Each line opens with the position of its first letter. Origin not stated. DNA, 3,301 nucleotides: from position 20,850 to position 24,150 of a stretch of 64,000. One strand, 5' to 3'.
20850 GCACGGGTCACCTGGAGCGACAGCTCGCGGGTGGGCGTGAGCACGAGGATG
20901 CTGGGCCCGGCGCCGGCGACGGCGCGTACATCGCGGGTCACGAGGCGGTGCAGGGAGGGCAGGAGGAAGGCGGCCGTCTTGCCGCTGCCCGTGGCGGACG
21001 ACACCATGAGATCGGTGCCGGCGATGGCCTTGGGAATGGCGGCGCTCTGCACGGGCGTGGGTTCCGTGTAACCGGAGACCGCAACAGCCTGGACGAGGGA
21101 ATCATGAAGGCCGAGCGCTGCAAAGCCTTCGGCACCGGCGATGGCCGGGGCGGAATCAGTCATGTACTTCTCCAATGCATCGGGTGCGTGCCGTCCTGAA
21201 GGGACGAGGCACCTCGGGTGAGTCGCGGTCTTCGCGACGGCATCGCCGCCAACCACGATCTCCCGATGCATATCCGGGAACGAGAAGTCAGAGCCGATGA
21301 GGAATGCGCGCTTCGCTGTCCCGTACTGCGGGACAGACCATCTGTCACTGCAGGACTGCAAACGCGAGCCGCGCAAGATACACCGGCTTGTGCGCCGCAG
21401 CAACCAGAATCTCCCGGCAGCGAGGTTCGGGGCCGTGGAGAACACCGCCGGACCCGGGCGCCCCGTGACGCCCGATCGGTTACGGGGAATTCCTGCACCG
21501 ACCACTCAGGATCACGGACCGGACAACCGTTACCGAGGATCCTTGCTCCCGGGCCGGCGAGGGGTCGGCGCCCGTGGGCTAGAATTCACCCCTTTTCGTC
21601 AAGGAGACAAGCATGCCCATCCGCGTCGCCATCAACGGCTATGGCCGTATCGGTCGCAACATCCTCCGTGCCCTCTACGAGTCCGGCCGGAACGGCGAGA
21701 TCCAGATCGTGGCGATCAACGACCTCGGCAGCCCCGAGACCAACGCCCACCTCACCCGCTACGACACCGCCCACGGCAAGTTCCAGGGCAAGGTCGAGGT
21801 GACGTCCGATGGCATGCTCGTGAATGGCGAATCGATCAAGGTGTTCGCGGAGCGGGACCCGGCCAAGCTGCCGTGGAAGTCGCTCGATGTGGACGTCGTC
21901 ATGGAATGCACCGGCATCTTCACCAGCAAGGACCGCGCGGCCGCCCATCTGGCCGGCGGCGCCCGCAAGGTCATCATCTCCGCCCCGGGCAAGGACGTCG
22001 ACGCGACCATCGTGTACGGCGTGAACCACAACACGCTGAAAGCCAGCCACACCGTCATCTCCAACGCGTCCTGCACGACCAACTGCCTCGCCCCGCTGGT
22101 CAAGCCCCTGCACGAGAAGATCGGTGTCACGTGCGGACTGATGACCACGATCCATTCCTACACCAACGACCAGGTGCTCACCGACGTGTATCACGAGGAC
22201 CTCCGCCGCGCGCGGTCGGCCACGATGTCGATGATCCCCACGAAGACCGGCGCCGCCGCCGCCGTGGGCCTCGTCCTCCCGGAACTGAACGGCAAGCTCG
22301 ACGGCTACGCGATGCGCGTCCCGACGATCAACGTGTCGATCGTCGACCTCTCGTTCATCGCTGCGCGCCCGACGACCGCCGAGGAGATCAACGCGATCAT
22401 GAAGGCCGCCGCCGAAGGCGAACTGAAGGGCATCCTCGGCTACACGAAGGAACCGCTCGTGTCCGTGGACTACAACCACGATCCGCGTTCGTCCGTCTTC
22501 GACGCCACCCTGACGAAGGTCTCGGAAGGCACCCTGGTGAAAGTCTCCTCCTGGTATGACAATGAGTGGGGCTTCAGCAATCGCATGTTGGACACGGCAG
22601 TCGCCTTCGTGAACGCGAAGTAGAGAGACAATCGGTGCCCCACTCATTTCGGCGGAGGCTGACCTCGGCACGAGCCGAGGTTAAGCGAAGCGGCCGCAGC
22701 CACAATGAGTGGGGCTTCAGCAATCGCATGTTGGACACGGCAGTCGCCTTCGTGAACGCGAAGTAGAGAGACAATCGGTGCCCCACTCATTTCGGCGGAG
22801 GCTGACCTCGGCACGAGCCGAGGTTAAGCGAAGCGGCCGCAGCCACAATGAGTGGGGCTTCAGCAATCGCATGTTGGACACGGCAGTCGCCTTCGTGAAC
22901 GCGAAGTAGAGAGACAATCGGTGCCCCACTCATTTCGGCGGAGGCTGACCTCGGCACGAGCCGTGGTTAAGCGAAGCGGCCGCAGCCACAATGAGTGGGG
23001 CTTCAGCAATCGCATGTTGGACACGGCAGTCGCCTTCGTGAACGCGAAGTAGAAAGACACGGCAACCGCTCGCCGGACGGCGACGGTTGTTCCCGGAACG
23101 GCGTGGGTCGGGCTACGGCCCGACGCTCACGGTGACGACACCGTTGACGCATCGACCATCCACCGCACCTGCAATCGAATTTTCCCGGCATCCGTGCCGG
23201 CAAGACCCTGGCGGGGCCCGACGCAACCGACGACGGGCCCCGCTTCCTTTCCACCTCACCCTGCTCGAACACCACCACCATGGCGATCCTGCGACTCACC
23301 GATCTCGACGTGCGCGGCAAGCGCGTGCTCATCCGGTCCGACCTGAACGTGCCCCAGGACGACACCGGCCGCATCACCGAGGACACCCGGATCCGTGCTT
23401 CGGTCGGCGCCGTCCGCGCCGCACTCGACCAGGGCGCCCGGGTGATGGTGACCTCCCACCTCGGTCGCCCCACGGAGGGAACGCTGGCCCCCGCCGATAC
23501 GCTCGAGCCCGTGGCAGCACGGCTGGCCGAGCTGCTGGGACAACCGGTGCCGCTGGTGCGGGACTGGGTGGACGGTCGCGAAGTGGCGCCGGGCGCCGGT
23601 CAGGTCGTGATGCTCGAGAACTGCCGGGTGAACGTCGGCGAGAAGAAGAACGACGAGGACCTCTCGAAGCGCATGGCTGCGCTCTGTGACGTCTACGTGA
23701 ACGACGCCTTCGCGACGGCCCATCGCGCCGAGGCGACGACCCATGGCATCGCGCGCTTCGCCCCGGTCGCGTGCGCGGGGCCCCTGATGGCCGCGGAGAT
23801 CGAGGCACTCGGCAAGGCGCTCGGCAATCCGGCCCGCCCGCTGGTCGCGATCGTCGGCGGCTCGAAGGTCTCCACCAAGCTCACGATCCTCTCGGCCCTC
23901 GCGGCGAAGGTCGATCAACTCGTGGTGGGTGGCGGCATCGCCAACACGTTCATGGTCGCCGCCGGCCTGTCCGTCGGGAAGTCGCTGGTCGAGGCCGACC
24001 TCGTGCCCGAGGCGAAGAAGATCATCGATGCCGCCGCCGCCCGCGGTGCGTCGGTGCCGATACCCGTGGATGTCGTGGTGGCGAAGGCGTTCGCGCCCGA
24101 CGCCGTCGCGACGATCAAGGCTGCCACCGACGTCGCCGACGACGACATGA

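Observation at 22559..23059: Near-perfect 143-bp tandem array re-copying the 3' end of gap (last 21 codons plus stop) four times between gap and pgk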

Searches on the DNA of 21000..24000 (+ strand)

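Call 7: search_rna_families(source=window, start=21000, end=24000, threshold=evalue, max_evalue=1)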
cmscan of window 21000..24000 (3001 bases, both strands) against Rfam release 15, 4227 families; matches with E-value up to 1: 1.
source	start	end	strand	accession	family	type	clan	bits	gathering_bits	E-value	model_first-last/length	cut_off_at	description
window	21506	21601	+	RF02353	BjrC68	Gene; sRNA;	-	18.4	39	0.17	1-82/82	no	Bradyrhizobiaceae sRNA BjrC68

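Call 36: build_rna_model(alignment_id=A1, structure=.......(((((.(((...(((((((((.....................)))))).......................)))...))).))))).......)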
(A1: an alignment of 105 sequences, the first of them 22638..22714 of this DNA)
Model R1 built from alignment A1 (105 sequences, 100 columns); structure: as given.
model positions 82; base pairs 17; branch points 0; effective number of sequences 4.14; information 0.692 bits per position. Calibrated on 0.2 Mb of random sequence (short: E-values are rough).
structure used (alignment columns):
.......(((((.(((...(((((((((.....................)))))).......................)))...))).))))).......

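Call 37: search_with_rna_model(model_id=R1, source=window, filters=off, max_evalue=10, show_alignments=2)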
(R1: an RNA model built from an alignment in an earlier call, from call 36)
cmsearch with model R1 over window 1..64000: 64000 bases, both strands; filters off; matches with E-value up to 10: 40.
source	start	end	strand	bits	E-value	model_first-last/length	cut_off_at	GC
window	22638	22714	+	60.3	3.1e-18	1-82/82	no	0.66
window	22781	22857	+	60.3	3.1e-18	1-82/82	no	0.66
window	22924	23000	+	54.8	2.3e-16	1-82/82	no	0.66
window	61926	61964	-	18.5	0.0007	1-82/82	no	0.67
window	25421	25492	+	16.2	0.0044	1-82/82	no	0.71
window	10371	10451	+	13.4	0.039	1-82/82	no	0.69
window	50952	51049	-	12.7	0.072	1-82/82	no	0.72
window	34195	34231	+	11.9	0.13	1-82/82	no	0.62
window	36904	36949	+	9.5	0.88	1-82/82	no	0.67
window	19073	19131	+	9.5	0.89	1-82/82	no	0.73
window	11215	11281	+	9.3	1.1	1-82/82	no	0.67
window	60956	60989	+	8.6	1.8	1-82/82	no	0.68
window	1962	2068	-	8.5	1.9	1-82/82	no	0.72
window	10110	10149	+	8.3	2.3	20-66/82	no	0.7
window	8024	8069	-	8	2.9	1-82/82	no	0.74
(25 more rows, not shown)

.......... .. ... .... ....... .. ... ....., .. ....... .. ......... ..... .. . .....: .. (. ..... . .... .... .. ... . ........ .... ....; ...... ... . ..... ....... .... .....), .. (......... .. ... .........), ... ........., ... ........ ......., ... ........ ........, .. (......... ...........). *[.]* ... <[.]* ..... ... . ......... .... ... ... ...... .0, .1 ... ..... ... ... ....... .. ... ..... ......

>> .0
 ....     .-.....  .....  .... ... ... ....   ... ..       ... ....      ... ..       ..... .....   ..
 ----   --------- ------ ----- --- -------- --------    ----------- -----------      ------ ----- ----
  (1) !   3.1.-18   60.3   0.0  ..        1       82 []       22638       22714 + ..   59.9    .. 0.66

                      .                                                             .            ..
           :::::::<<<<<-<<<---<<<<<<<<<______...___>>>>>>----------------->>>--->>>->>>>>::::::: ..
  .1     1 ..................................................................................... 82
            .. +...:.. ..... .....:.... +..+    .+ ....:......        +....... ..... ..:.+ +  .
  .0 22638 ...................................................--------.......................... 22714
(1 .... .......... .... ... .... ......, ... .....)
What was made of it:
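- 22650..22705 (+): Conserved core of element 1: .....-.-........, hairpin 1, GTTAAG, hairpin 2, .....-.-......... Covariance-model hit 22638-22714 at 60.3 bits (call 37).
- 22706..22848 (+): Unit 2: S copy 2 (22706-22773), arm (22780-22792), core (22793-22848). Covariance-model hit 22781-22857 at 60.3 bits (call 37).
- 22849..22991 (+): Unit 3: S copy 3, arm (22923-22935), core (22936-22991). A>T at 22964 breaks one pair of hairpin 1. Covariance-model hit 22924-23000 at 54.8 bits (call 37).
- The next best hit in 64 kb scores 18.5 bits (call 37).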

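Call 43: search_with_rna_model(model_id=R1, sources=[L081, L082, L083, L084, L085, L086, L087, L088, L089, L090, L091, L092, L093, L094, L095, L096, L097, L098, L099, L100, L101, L102, L103, L104, L105, L106, L107, L108, L109, L110, L111, L112, L113, L114, L115, L116, L117, L118, L119, L120, L121, L122, L123, L124, L125, L126, L127, L128, L129, L130, L131, L132, L133, L134, L135, L136, L137, L138, L139, L140, L141, L142, L143, L144, L145, L146, L147, L148, L149, L150, L151, L152, L153, L154, L155, L156, L157, L158, L159, L160, L161, L162, L163, L164, L165, L166, L167, L168, L169, L170, L171, L172, L173, L174, L175, L176, L177, L178, L179, L180], max_evalue=0.001)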
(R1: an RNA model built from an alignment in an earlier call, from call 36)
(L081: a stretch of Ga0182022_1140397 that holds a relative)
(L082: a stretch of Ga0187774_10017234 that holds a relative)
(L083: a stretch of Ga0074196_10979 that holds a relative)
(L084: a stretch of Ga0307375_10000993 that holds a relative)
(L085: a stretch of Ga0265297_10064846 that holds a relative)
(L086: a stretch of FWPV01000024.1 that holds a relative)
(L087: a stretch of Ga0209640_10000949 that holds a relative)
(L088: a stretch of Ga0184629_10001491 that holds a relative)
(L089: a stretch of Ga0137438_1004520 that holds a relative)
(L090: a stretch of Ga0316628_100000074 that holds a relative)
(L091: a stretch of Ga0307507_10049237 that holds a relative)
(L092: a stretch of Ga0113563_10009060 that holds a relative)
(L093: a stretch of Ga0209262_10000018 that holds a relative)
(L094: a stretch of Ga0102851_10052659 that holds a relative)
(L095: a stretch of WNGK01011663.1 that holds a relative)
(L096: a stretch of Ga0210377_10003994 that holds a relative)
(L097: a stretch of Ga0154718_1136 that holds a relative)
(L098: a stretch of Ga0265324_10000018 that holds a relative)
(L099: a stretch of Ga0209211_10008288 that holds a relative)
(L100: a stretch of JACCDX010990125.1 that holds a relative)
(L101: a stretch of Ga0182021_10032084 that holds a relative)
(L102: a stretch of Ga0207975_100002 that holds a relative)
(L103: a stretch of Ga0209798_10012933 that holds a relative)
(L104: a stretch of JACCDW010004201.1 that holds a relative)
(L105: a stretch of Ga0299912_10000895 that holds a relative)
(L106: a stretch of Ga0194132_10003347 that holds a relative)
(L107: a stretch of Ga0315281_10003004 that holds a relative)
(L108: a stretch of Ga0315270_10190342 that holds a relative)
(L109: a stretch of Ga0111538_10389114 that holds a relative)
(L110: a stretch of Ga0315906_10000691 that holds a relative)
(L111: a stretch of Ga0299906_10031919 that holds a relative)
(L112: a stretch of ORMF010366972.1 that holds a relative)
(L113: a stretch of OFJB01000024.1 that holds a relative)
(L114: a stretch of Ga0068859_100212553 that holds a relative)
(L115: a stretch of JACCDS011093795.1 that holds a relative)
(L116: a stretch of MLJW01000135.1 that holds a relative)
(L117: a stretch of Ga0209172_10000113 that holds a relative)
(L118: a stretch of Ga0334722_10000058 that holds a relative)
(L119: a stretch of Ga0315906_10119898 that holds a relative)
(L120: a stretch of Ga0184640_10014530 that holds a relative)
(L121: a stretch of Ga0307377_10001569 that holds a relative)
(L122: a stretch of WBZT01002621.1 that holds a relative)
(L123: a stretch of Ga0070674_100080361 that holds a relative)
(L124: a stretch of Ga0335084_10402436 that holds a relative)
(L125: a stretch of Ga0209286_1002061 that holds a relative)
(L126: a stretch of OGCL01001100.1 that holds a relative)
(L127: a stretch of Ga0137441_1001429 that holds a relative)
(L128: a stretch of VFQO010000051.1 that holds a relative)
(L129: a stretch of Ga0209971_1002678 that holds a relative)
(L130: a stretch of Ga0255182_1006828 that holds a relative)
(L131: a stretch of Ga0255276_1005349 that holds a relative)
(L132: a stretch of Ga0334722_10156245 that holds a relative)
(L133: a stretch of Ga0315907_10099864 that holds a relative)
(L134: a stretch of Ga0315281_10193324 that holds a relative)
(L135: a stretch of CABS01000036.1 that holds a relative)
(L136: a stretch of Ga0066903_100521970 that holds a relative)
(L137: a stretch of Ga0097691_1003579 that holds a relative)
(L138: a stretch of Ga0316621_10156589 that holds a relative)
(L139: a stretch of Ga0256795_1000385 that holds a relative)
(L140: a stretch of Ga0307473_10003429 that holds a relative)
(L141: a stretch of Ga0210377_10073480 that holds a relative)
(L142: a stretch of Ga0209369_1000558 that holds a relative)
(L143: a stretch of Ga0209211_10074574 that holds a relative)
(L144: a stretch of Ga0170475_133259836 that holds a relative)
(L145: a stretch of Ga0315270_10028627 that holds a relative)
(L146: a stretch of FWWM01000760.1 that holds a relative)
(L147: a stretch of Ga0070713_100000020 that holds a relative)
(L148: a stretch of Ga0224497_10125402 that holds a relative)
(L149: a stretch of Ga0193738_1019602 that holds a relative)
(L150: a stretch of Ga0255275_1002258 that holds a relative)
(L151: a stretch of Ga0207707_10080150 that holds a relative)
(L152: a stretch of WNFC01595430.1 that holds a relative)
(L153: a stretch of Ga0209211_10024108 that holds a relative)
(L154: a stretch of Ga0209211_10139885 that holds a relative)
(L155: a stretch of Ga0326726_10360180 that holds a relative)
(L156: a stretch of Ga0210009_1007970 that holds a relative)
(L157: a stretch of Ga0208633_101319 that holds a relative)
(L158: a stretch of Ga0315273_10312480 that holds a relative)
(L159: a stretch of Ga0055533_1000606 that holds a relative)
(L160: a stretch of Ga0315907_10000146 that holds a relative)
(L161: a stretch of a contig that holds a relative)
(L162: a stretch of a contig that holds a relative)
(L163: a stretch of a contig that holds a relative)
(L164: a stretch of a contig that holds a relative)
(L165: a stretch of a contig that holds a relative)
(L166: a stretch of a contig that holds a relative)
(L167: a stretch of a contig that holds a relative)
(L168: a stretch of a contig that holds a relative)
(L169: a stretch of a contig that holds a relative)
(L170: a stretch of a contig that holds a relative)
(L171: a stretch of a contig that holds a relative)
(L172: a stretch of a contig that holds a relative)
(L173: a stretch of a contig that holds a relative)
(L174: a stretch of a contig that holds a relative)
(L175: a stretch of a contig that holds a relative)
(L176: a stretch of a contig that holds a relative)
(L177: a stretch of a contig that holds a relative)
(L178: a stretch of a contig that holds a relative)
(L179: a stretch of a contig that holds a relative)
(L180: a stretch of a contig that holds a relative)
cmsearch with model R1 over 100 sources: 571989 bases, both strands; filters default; matches with E-value up to 0.001: 136.
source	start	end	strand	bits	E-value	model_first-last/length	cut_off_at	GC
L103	2458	2542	+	76.5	7.3e-23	1-82/82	no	0.61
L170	4103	4187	-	74.9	2.6e-22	1-82/82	no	0.64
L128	3843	3924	+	73.7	7.1e-22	1-82/82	no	0.65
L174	2965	3049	-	73.5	7.9e-22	1-82/82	no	0.61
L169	1863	1944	+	71.9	2.8e-21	1-82/82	no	0.6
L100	11466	11547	-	71.9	2.9e-21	1-82/82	no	0.63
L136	449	530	+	71.9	2.9e-21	1-82/82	no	0.6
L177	6026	6107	+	71.8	3.1e-21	1-82/82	no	0.54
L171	3813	3890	-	71.4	4.1e-21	1-82/82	no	0.63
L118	2977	3058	-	71.4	4.3e-21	1-82/82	no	0.54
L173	1509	1593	+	71.2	5e-21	1-82/82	no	0.72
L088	4808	4890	+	71.1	5.5e-21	1-82/82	no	0.7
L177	6116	6197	+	70.9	6.5e-21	1-82/82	no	0.55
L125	5933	6014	+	70.7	7.1e-21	1-82/82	no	0.63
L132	954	1035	-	70.7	7.4e-21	1-82/82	no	0.57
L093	7297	7374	+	70.6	7.9e-21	1-82/82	no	0.56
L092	6738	6819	+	70.1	1.2e-20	1-82/82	no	0.63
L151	2712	2787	-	69.7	1.6e-20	1-82/82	no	0.57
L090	10725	10802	+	69.7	1.6e-20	1-82/82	no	0.59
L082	1151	1232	+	69.7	1.7e-20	1-82/82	no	0.62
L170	3993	4077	-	69.6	1.7e-20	1-82/82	no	0.59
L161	7516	7593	-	69.5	1.8e-20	1-82/82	no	0.63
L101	154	231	+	69.5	1.9e-20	1-82/82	no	0.62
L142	5892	5971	-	69.5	1.9e-20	1-82/82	no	0.69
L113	1186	1267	-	69.4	2.1e-20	1-82/82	no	0.68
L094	411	488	+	69.3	2.2e-20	1-82/82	no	0.56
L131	2232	2313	+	69.3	2.2e-20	1-82/82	no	0.63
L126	12567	12648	+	69.3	2.3e-20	1-82/82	no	0.66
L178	1060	1140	-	69.1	2.5e-20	1-82/82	no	0.7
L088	5104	5183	+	68.8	3.2e-20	1-82/82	no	0.66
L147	5759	5843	-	68.8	3.4e-20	1-82/82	no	0.62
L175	559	642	+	68.6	3.9e-20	1-82/82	no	0.63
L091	1513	1588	-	68.6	4e-20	1-82/82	no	0.63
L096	8871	8948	-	68.5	4.3e-20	1-82/82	no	0.58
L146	1019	1102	+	68.4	4.7e-20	1-82/82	no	0.69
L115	823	904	+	68.3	4.8e-20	1-82/82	no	0.7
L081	1603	1687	+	68.2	5.2e-20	1-82/82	no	0.55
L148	482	563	-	68.1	5.9e-20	1-82/82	no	0.61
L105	8644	8719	+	68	6.4e-20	1-82/82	no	0.63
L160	1040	1122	+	67.7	7.7e-20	1-82/82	no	0.64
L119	1706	1789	+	67.6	8.8e-20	1-82/82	no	0.65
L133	366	449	+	67.6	8.8e-20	1-82/82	no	0.65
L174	2850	2934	-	67.5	9.6e-20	1-82/82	no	0.6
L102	9575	9654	+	67.3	1.1e-19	1-82/82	no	0.62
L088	4956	5038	+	67.3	1.1e-19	1-82/82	no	0.71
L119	1578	1661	+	67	1.4e-19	1-82/82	no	0.64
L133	238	321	+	67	1.4e-19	1-82/82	no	0.64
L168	2866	2947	-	67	1.4e-19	1-82/82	no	0.63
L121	11073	11154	-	66.9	1.5e-19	1-82/82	no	0.63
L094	322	399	+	66.8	1.6e-19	1-82/82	no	0.53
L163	726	807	-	66.7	1.7e-19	1-82/82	no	0.61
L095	7609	7705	+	65.9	3.4e-19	1-82/82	no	0.64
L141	84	167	+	65.6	4.1e-19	1-82/82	no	0.71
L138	322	407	+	65.5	4.6e-19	1-82/82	no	0.64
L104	148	237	-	64.8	7.8e-19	1-82/82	no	0.6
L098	289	370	-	64.8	7.9e-19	1-82/82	no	0.66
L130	3255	3344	+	64.7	8.8e-19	1-82/82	no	0.62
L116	8851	8930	+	64.4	1e-18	1-82/82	no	0.66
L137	8002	8085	+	64.4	1.1e-18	1-82/82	no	0.58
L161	7620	7698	-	64.3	1.1e-18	1-82/82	no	0.59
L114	376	452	-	64.2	1.3e-18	1-82/82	no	0.68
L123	97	174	+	64.1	1.3e-18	1-82/82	no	0.68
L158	1924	2009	-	64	1.4e-18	1-82/82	no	0.62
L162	458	534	-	64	1.5e-18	1-82/82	no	0.66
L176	1786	1862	-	64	1.5e-18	1-82/82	no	0.66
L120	2112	2190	+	63.7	1.9e-18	1-82/82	no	0.56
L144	397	483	+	63.7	1.9e-18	1-82/82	no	0.61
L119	1835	1918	+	63.7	1.9e-18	1-82/82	no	0.65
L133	495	578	+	63.7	1.9e-18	1-82/82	no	0.65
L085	2159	2232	-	63.6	2e-18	1-82/82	no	0.57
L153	846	926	-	63.5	2.2e-18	1-82/82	no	0.54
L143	142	223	+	63.1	2.9e-18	1-82/82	no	0.62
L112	992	1074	-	63.1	3e-18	1-82/82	no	0.59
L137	8099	8182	+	63.1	3.1e-18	1-82/82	no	0.57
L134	813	890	+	63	3.2e-18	1-82/82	no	0.55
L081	1510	1594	+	63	3.4e-18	1-82/82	no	0.55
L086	4545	4624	+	62.6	4.4e-18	1-82/82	no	0.65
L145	72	154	-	62.4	5.3e-18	1-82/82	no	0.66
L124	117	183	-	62.3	5.5e-18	1-82/82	no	0.66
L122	11704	11778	-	62.3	5.7e-18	1-82/82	no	0.6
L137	7905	7988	+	62.2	6e-18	1-82/82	no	0.58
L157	3978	4058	-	61.6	9.9e-18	1-82/82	no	0.64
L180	3181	3261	-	61.2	1.3e-17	1-82/82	no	0.64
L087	95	178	-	61.1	1.5e-17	1-82/82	no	0.62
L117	13407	13482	-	60.9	1.7e-17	1-82/82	no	0.64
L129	3819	3900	-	60.9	1.7e-17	1-82/82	no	0.62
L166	177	252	+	60.7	2e-17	1-82/82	no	0.54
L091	1424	1498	-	60.6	2.1e-17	1-82/82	no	0.59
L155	1108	1174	-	60.6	2.1e-17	1-82/82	no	0.61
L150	3141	3222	-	60.4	2.6e-17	1-82/82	no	0.62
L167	648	729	-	60.4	2.6e-17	1-82/82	no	0.62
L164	3432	3511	-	60.1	3.2e-17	1-82/82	no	0.65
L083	6212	6285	+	59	7.6e-17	1-82/82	no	0.61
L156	2804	2885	-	58.9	8.2e-17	1-82/82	no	0.65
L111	1377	1461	-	58.8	8.9e-17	1-82/82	no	0.67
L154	1427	1508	-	58.4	1.3e-16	1-82/82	no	0.66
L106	6289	6371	+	58.1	1.5e-16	1-82/82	no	0.61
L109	29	117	+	57.5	2.5e-16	1-82/82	no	0.55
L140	1759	1848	+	57.2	3.2e-16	1-82/82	no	0.63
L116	8705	8784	+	56.6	5.3e-16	1-82/82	no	0.64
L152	212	305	+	56.5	5.6e-16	1-82/82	no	0.62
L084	3400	3477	+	56.4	6.1e-16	1-82/82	no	0.59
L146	1174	1260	+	55.6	1.1e-15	1-82/82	no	0.64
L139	18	99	-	55.5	1.2e-15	1-82/82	no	0.6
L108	168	244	-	55.4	1.3e-15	1-82/82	no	0.56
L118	2888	2968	-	55.4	1.4e-15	1-82/82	no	0.56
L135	3412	3483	-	54.7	2.3e-15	1-82/82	no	0.65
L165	1052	1119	+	53.9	4.5e-15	1-82/82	no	0.62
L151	2795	2850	-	53.2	7.5e-15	11-72/82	no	0.62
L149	1417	1483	-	51.4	3.2e-14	1-82/82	no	0.64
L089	277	364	-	51.2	3.8e-14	1-82/82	no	0.64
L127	2538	2604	-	50.9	4.7e-14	1-82/82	no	0.61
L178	933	1013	-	50.7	5.4e-14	1-82/82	no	0.69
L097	2333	2391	+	49.6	1.3e-13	1-82/82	no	0.58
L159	12010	12086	+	49.2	1.8e-13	1-77/82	3'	0.62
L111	1224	1308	-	48.7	2.7e-13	1-82/82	no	0.71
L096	8726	8859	-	48.1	4.4e-13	1-82/82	no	0.57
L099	3394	3452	+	47.5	7.1e-13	1-82/82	no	0.51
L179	560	618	-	47.4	7.4e-13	1-82/82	no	0.51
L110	51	124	-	47.3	8e-13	1-82/82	no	0.69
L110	192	265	-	47.3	8e-13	1-82/82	no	0.69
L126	10646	10721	+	46.9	1.1e-12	1-82/82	no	0.62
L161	6179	6260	-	45.3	4e-12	1-82/82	no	0.48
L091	1332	1407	-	44.6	6.8e-12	1-82/82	no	0.62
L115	653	711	+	42.1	4.9e-11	1-82/82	no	0.66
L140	1691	1749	+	41.1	1.1e-10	1-82/82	no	0.53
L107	727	796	-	40.7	1.5e-10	1-82/82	no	0.57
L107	810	879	-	40.7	1.5e-10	1-82/82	no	0.56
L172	7695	7754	-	37.4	2.1e-09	1-82/82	no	0.62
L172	7847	7906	-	36.5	4e-09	1-82/82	no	0.62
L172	7999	8058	-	36.5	4e-09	1-82/82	no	0.62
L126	12723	12774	+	35.3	1.1e-08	1-50/82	3'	0.62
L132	870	945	-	32.9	7.4e-08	1-82/82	no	0.57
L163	877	947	-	32.3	1.1e-07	1-82/82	no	0.61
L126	10572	10632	+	29.1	1.5e-06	1-82/82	no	0.48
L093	4363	4421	+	28.3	2.7e-06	1-82/82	no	0.41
